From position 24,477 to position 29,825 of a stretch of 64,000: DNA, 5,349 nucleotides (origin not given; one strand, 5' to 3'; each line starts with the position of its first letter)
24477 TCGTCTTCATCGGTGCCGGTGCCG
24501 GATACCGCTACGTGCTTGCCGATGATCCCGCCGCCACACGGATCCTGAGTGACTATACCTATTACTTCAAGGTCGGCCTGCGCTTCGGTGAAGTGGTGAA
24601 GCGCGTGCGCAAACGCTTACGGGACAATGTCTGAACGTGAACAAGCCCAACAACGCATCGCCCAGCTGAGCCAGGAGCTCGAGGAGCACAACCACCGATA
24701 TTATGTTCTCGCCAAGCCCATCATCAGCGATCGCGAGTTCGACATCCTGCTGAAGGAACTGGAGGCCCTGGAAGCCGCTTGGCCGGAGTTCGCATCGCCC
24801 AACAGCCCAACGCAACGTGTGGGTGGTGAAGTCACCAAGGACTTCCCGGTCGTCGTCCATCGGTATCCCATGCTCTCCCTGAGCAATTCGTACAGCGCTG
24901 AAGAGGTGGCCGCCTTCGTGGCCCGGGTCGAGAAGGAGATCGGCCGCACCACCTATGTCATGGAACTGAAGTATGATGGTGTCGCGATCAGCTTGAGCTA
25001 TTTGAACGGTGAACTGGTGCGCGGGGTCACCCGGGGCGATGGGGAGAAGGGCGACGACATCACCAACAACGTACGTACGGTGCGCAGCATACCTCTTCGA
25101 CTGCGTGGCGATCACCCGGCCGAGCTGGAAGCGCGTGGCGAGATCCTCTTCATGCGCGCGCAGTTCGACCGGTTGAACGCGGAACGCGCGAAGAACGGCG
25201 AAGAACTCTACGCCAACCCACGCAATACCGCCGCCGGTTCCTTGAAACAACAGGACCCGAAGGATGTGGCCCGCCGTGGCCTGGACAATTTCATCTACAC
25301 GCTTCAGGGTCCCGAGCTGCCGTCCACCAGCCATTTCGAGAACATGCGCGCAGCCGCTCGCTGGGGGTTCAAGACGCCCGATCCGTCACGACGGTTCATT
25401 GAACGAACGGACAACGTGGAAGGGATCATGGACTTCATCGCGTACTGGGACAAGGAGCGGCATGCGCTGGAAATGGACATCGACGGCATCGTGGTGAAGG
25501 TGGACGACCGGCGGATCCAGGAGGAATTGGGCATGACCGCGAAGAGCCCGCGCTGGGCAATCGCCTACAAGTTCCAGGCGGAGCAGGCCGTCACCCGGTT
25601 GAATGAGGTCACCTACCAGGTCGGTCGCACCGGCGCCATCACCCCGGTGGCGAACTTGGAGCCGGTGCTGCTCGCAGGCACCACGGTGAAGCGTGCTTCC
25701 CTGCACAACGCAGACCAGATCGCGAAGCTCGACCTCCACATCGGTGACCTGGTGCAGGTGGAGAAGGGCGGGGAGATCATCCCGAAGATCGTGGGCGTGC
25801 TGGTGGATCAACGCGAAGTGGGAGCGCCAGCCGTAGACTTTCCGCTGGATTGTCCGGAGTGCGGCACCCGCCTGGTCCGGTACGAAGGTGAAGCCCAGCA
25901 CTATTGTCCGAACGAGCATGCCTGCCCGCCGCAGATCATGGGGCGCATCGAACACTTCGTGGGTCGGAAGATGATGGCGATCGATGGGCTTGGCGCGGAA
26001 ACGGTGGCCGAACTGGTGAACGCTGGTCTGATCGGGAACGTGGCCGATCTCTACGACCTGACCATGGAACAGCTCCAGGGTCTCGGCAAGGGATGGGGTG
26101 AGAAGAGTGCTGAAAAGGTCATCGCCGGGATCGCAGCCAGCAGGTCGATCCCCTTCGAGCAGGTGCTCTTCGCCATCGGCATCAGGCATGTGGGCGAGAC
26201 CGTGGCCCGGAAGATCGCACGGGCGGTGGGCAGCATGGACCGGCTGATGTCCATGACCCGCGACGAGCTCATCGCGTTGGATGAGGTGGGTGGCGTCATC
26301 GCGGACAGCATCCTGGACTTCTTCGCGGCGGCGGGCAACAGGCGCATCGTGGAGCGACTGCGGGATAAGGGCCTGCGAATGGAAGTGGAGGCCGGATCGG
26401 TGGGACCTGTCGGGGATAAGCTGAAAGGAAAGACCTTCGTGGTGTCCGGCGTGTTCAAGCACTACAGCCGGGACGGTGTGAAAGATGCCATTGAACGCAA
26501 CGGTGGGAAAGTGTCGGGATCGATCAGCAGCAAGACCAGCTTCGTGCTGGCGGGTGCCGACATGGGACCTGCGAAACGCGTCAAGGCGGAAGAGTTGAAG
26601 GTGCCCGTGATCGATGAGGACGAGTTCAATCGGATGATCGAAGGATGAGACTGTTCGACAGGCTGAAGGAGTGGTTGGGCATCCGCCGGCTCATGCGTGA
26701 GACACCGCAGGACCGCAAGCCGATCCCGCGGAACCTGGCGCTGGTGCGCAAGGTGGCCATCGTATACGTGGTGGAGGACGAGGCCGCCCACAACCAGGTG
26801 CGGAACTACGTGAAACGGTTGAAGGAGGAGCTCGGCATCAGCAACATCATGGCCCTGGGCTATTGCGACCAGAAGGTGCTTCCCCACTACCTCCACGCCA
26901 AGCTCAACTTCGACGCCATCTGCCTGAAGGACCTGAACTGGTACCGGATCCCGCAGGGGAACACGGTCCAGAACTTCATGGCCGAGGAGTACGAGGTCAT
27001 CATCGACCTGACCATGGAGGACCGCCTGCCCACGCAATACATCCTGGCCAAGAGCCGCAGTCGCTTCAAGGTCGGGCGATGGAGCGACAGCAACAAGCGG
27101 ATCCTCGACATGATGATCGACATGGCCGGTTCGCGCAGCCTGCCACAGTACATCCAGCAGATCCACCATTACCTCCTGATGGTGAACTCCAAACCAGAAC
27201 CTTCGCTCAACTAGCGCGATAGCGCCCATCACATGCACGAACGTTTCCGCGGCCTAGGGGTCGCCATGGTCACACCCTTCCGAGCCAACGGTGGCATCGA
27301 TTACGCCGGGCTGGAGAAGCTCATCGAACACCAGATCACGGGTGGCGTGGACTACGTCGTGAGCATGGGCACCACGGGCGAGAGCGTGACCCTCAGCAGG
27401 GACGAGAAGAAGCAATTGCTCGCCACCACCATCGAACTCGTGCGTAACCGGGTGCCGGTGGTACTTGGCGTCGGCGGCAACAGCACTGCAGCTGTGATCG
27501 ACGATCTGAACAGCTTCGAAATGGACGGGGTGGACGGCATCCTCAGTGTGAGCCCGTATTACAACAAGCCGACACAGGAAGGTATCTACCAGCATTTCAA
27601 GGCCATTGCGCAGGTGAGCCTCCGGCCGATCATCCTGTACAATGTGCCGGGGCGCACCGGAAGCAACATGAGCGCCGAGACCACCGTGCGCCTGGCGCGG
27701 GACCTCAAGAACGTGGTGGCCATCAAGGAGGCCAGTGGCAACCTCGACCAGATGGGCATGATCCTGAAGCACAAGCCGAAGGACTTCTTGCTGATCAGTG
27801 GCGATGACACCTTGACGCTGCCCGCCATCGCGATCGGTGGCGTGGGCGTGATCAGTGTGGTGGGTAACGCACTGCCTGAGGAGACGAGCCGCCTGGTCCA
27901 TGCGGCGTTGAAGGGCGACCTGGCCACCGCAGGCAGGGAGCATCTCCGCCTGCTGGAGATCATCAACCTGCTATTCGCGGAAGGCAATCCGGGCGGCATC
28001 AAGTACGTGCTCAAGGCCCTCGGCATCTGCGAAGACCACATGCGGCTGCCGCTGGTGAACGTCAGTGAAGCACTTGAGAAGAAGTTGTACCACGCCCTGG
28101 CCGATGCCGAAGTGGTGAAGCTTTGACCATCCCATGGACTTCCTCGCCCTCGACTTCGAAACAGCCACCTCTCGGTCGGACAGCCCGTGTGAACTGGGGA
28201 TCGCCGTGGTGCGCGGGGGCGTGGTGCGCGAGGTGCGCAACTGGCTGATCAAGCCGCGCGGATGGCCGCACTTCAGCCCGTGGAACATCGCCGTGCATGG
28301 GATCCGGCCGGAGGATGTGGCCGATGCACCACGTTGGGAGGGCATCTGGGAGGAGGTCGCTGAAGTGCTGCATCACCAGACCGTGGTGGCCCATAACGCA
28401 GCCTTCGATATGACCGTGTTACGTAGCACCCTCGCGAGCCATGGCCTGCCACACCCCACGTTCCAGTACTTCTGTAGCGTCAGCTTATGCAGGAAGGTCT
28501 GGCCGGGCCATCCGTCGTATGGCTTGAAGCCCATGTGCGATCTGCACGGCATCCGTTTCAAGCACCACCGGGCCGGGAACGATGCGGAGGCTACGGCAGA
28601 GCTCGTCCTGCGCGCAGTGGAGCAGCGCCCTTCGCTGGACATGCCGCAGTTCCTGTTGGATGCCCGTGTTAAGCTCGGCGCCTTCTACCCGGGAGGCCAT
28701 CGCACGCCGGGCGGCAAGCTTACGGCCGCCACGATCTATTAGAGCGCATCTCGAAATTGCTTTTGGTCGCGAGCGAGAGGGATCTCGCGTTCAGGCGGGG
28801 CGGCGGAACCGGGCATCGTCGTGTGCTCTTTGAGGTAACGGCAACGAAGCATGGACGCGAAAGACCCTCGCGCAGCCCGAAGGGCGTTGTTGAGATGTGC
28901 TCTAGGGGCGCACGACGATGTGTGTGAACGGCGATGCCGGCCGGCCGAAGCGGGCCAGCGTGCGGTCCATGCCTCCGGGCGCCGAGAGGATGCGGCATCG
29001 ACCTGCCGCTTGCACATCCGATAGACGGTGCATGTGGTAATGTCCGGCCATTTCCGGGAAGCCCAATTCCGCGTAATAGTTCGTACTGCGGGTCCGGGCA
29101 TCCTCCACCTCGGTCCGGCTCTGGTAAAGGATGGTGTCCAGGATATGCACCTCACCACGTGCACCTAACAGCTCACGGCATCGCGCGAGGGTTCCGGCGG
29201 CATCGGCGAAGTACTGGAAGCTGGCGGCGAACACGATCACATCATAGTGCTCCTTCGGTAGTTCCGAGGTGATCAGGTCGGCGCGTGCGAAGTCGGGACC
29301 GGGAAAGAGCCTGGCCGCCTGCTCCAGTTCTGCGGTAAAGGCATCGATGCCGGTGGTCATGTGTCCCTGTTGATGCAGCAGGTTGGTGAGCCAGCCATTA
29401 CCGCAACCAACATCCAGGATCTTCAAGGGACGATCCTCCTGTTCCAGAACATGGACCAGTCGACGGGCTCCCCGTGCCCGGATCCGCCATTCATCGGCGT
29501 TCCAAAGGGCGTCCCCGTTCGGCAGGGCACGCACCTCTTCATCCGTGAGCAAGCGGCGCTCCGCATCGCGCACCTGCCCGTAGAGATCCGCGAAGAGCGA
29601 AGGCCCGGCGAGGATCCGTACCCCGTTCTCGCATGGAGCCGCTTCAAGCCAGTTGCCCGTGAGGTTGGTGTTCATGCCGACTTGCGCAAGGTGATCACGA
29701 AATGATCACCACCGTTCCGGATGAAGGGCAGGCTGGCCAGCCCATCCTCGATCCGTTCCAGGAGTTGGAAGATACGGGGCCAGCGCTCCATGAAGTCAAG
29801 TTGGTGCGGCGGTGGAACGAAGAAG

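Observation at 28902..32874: Tightly coupled four-gene cassette: NTase-fold protein, B12-binding radical SAM enzyme, two class I SAM methyltransferases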

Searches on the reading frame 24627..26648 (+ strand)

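Call 84: search_protein_families(library=pfam, proteins=[window:24627-26648:+], max_evalue=0.001)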
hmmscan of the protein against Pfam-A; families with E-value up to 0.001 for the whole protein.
window:24627-26648:+ (673 aa): 8 families
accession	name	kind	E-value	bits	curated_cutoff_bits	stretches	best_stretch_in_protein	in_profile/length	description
PF01653.23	DNA_ligase_aden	-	9.7e-85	284.5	27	1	71-319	2-253/253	NAD-dependent DNA ligase adenylation domain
PF03120.22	DNA_ligase_OB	-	5.2e-33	113.2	32.9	1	323-397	2-76/79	NAD-dependent DNA ligase OB-fold domain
PF12826.13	HHH_2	-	1.2e-20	73.9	27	1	513-575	2-64/64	Helix-hairpin-helix motif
PF00533.33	BRCT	-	3.7e-12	46.8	21.3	1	596-670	3-77/78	BRCA1 C Terminus (BRCT) domain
PF03119.21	DNA_ligase_ZBD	-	3.9e-10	39.8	25.8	1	409-434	2-26/27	NAD-dependent DNA ligase C4 zinc finger domain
PF14520.12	HHH_5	-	5.3e-09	36.9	27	1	448-501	3-54/57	Helix-hairpin-helix domain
PF22745.1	Nlig-Ia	-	7.7e-06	26.9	27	1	9-58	4-53/92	DNA ligase-like, N-terminal NAD+-binding domain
PF00633.29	HHH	-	0.00036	20.7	24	0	544-565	9-30/30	Helix-hairpin-helix motif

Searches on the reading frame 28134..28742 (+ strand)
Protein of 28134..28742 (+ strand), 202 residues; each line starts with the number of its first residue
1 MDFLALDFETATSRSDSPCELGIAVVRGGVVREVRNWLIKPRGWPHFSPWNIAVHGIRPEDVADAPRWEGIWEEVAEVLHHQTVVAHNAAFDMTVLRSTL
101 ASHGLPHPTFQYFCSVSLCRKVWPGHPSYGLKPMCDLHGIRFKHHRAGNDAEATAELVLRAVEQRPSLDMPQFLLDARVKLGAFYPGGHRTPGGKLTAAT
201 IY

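Call 84: search_protein_families(library=pfam, proteins=[window:28134-28742:+], max_evalue=0.001)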
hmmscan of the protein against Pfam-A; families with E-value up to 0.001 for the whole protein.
window:28134-28742:+ (202 aa): 2 families
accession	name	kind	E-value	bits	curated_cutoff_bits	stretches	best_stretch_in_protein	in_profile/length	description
PF00929.31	RNase_T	-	2e-22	80.9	24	1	5-157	2-163/164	Exonuclease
PF21762.3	DEDDh_C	-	0.00023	21.8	27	0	83-159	109-186/188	DNA polymerase III subunit epsilon-like, C-terminal domain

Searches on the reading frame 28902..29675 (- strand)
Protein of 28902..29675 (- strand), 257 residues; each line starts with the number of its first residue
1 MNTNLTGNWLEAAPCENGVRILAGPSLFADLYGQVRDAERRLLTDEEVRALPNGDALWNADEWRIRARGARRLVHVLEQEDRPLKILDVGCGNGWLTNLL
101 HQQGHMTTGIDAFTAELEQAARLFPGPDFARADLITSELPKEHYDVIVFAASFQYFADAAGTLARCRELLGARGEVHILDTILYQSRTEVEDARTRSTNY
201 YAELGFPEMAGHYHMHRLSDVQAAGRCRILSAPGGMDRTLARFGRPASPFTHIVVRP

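Call 3: search_protein_families(library=pfam, proteins=[window:28902-29675:-], max_evalue=0.01)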
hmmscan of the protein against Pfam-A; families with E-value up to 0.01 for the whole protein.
window:28902-29675:- (257 aa): 10 families
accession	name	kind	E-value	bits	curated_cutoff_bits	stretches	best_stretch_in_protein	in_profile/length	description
PF08241.18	Methyltransf_11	-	1.5e-12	48.4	21.2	1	87-176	1-93/95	Methyltransferase domain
PF13489.12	Methyltransf_23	-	3.1e-12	47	27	1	63-196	2-124/164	Methyltransferase domain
PF13649.12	Methyltransf_25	-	5.8e-12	46.6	27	1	86-173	1-96/97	Methyltransferase domain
PF08242.18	Methyltransf_12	-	5e-11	43.6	30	1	87-174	1-96/98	Methyltransferase domain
PF13847.12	Methyltransf_31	-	9.6e-08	32.3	27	1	84-181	5-112/145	Methyltransferase domain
PF13679.12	Methyltransf_32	-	0.00028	21.3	27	1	73-122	16-71/143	Methyltransferase domain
PF05175.20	MTS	-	0.00033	20.8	23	1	69-148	19-103/170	Methyltransferase small domain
PF08003.17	Methyltransf_9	-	0.00037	20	23.8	1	62-175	97-214/315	Protein of unknown function (DUF1698)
PF07757.19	AdoMet_MTase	-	0.0014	19.3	27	1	73-112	52-91/115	Predicted AdoMet-dependent methyltransferase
PF07021.18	MetW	-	0.0043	17.2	21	1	85-118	16-50/193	Methionine biosynthesis protein MetW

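Call 4: search_protein_families(library=ncbifam, proteins=[window:28902-29675:-], max_evalue=0.01)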
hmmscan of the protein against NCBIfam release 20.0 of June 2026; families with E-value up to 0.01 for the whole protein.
window:28902-29675:- (257 aa): 22 families
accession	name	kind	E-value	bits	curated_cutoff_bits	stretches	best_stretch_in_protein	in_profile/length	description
TIGR02072.1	BioC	equivalog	4.7e-16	59.3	184.95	1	70-205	20-156/244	malonyl-ACP O-methyltransferase BioC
NF002463.0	PRK01683.1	equivalog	1.8e-12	47.4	297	1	66-175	16-125/258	trans-aconitate 2-methyltransferase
NF045667.1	MTase_DVU1556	equivalog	4.2e-11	42.7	155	1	82-189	22-130/213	DVU_1556 family methyltransferase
NF043040.1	corrin_prot_MT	hypoth_equivalog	5.4e-10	39.1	180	1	82-183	41-152/216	corrinoid protein-associated methyltransferase CpaM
NF010703.0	PRK14103.1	equivalog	1.2e-07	31.4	320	1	66-170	14-116/256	trans-aconitate 2-methyltransferase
TIGR01983.1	UbiG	equivalog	1.5e-07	30.9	102.95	1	82-177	49-150/228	bifunctional 2-polyprenyl-6-hydroxyphenol methylase/3-demethylubiquinol 3-O-methyltransferase UbiG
NF007610.0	PRK10258.1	equivalog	3e-05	23.5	342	1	66-193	27-152/251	malonyl-ACP O-methyltransferase BioC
NF001244.0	PRK00216.1-5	equivalog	4.6e-05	22.8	216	1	76-211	43-181/236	bifunctional demethylmenaquinone methyltransferase/2-methoxy-6-polyprenyl-1,4-benzoquinol methylase UbiE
NF008992.0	PRK12335.1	equivalog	0.00015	21.1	303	1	79-155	119-198/289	SAM-dependent methyltransferase TehB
TIGR02021.1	BchM-ChlM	equivalog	0.00017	21.1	158.9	1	74-159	45-134/218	magnesium protoporphyrin IX methyltransferase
TIGR00452.1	TIGR00452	equivalog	0.00026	19.9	275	1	62-183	99-223/316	tRNA 5-methoxyuridine(34)/uridine 5-oxyacetic acid(34) synthase CmoB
NF011650.0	PRK15068.1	equivalog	0.00047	19.1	209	1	62-187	104-233/324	tRNA 5-methoxyuridine(34)/uridine 5-oxyacetic acid(34) synthase CmoB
NF000499.2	Erm23S_rRNA_broad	equivalog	0.0013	18.2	212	1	71-147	13-91/244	23S ribosomal RNA methyltransferase Erm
NF011529.0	PRK14968.1-3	equivalog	0.0024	17.3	162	1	84-152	36-107/198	putative methyltransferase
NF008264.0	PRK11036.1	equivalog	0.003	17.1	366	0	78-176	40-145/261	tRNA uridine 5-oxyacetic acid(34) methyltransferase CmoM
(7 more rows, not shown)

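Call 24: search_protein_families(library=padloc, proteins=[window:28902-29675:-], max_evalue=0.01)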
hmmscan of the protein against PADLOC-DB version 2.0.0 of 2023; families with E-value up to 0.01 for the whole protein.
window:28902-29675:- (257 aa): 1 family
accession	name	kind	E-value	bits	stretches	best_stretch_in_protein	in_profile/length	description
PDLC04134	mad2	-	2.8e-11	40.9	1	70-185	280-401/492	mads_2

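Call 66: search_solved_structures(query=window:28902-29675:-, max_evalue=0.001)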
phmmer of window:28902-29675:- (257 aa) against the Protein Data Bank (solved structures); distinct sequences matched with E-value up to 0.001: 15.
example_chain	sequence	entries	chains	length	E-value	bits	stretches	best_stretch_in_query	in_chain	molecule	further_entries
2p35_A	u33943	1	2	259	6.4e-08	35.8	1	65-176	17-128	Trans-aconitate 2-methyltransferase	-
3cgg_A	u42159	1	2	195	6.8e-08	35.7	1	70-176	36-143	SAM-dependent methyltransferase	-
9gdj_A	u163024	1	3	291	3.5e-07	33.4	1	74-172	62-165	Methyltransferase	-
3l8d_A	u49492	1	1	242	6.9e-07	32.4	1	56-174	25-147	Methyltransferase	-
3bkw_A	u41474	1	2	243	1.5e-06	31.3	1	80-174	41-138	S-adenosylmethionine dependent methyltransferase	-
9icz_A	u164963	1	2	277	1.7e-06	31.1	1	79-170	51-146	S-adenosylmethionine (SAM)-dependent methyltransferase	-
7ct8_A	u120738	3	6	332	0.00011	25.3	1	61-186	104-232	tRNA U34 carboxymethyltransferase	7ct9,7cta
3cc8_A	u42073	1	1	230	0.00011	25.2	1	84-174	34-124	Putative methyltransferase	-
7wtw_q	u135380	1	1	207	0.00015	24.8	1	65-122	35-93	Probable 18S rRNA (guanine-N(7))-methyltransferase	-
6g4w_q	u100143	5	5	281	0.00026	24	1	65-122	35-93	Probable 18S rRNA (guanine-N(7))-methyltransferase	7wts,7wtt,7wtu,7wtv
3e8s_A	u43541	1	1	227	0.00028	23.9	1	81-174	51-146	Putative SAM Dependent Methyltransferase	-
5dpm_A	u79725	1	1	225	0.00038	23.5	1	84-177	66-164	Ubiquinone biosynthesis O-methyltransferase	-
7pd7_A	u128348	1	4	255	0.00038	23.5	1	82-167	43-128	Methyltransferase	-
4kdr_A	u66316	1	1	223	0.0004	23.4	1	84-177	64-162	3-demethylubiquinone-9 3-methyltransferase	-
4kdc_A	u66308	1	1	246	0.00046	23.2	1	84-177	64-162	3-demethylubiquinone-9 3-methyltransferase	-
